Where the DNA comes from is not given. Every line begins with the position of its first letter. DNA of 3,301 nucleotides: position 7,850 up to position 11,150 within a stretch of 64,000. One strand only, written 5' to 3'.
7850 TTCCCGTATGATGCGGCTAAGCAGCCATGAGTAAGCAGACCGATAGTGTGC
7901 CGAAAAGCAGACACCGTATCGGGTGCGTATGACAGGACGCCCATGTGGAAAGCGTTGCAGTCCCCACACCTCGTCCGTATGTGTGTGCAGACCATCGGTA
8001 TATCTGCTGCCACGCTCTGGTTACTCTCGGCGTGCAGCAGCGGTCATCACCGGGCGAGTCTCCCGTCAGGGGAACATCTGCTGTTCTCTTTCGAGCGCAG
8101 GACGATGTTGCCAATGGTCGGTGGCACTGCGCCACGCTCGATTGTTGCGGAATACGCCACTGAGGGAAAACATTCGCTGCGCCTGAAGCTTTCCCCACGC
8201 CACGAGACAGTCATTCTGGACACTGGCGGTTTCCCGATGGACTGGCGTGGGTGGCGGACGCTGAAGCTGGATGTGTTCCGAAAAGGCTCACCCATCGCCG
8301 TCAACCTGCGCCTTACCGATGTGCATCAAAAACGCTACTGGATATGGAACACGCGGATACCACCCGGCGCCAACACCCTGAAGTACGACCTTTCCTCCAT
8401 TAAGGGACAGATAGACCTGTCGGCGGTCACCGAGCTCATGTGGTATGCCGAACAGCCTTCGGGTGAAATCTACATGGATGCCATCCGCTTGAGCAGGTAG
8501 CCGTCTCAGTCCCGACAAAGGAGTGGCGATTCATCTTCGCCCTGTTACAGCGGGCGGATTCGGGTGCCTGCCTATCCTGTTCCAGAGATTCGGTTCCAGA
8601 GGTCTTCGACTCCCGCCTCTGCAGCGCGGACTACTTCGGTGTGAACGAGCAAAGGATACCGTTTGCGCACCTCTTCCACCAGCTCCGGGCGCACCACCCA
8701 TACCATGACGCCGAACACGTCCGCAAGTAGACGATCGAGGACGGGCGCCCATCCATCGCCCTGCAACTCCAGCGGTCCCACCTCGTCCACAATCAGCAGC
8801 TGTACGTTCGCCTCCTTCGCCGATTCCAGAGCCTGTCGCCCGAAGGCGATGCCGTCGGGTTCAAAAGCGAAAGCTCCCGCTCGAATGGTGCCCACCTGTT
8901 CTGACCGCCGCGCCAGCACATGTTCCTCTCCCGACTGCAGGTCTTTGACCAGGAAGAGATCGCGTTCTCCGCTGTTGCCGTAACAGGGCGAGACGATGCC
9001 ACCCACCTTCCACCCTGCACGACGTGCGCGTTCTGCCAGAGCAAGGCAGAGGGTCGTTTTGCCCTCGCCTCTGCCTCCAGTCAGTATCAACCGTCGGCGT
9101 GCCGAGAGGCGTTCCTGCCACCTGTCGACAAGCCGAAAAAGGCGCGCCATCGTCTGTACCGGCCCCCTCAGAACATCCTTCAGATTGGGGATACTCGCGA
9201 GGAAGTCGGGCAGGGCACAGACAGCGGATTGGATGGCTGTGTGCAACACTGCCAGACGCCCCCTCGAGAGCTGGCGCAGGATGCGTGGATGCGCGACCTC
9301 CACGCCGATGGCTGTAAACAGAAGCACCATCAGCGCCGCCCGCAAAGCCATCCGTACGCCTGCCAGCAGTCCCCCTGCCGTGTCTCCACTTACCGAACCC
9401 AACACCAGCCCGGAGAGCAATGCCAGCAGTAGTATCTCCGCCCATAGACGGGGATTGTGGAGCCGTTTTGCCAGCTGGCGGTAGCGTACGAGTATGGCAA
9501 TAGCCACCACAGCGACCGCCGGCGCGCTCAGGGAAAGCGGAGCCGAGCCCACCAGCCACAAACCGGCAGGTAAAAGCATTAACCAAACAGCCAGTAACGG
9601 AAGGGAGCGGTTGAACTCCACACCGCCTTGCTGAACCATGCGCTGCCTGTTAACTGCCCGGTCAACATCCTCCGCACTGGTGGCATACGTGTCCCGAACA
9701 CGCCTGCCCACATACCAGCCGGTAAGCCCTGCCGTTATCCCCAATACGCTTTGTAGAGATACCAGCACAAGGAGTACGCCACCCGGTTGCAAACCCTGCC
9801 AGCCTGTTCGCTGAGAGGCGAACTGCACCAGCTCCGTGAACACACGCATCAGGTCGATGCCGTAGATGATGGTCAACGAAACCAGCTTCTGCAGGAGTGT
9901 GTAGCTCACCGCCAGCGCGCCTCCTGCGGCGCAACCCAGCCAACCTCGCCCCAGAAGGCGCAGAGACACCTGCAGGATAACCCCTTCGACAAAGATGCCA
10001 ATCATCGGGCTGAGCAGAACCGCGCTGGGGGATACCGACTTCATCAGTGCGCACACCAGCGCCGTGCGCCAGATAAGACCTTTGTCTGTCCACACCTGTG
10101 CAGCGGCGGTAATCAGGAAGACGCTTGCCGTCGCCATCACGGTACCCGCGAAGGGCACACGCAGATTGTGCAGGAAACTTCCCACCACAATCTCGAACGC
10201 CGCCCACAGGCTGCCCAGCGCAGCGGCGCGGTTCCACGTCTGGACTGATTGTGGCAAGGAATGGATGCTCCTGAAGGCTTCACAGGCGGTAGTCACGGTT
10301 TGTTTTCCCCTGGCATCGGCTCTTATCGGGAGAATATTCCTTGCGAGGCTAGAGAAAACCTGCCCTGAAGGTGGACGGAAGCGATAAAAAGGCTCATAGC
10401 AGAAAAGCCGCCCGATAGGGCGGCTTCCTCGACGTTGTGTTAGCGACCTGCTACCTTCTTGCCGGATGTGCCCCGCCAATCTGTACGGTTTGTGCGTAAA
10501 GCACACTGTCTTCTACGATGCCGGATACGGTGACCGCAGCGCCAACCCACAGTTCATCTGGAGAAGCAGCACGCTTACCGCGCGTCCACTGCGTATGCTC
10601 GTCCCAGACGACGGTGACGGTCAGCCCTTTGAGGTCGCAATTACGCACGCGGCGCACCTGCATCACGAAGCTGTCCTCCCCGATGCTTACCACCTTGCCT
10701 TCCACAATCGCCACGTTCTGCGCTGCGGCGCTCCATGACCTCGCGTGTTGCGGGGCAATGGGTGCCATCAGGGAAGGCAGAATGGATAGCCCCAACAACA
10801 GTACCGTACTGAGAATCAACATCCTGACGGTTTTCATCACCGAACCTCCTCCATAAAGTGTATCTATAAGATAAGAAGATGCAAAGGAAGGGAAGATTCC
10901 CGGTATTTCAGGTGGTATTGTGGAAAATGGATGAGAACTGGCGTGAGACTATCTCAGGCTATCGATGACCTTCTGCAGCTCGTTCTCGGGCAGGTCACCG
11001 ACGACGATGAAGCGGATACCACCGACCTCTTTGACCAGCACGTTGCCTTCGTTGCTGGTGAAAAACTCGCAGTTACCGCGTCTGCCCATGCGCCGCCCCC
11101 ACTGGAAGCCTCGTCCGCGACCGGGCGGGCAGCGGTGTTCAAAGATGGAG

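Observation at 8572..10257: ECF-transporter-like membrane module (S-like plus EcfT/CbiQ-like) fused to a THEP1/COG1618-type NTPase instead of an ABC ATPase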

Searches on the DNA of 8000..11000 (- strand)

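Call 44: search_rna_families(source=window, start=8000, end=11000, threshold=evalue, max_evalue=1)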
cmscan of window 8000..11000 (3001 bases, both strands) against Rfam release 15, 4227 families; matches with E-value up to 1: 2.
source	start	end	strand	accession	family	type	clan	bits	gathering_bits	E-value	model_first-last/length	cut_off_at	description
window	10402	10429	-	RF00126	ryfA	Gene; sRNA;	-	19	80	0.059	267-294/296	no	ryfA RNA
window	10054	10108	-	RF02939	COG2908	Cis-reg;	-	17.6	58.7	0.4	1-45/45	no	COG2908 RNA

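Call 63: search_rna_families(sources=[L008, L011, L012, L014, L034, L039, L050, L073, L016], threshold=gathering)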
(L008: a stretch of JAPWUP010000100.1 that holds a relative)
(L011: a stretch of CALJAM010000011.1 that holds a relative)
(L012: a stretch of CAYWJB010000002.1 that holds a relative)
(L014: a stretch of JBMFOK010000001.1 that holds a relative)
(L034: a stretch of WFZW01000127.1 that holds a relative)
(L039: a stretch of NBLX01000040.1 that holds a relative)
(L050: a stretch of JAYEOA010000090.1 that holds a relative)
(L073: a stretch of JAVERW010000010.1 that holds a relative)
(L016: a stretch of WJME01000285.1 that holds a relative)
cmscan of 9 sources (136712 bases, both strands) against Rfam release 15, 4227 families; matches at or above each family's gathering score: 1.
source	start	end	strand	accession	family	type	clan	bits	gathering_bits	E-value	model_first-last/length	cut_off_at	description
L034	6897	6985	-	RF01852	tRNA-Sec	Gene; tRNA;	CL00001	59.5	47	3.3e-09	1-91/91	no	Selenocysteine transfer RNA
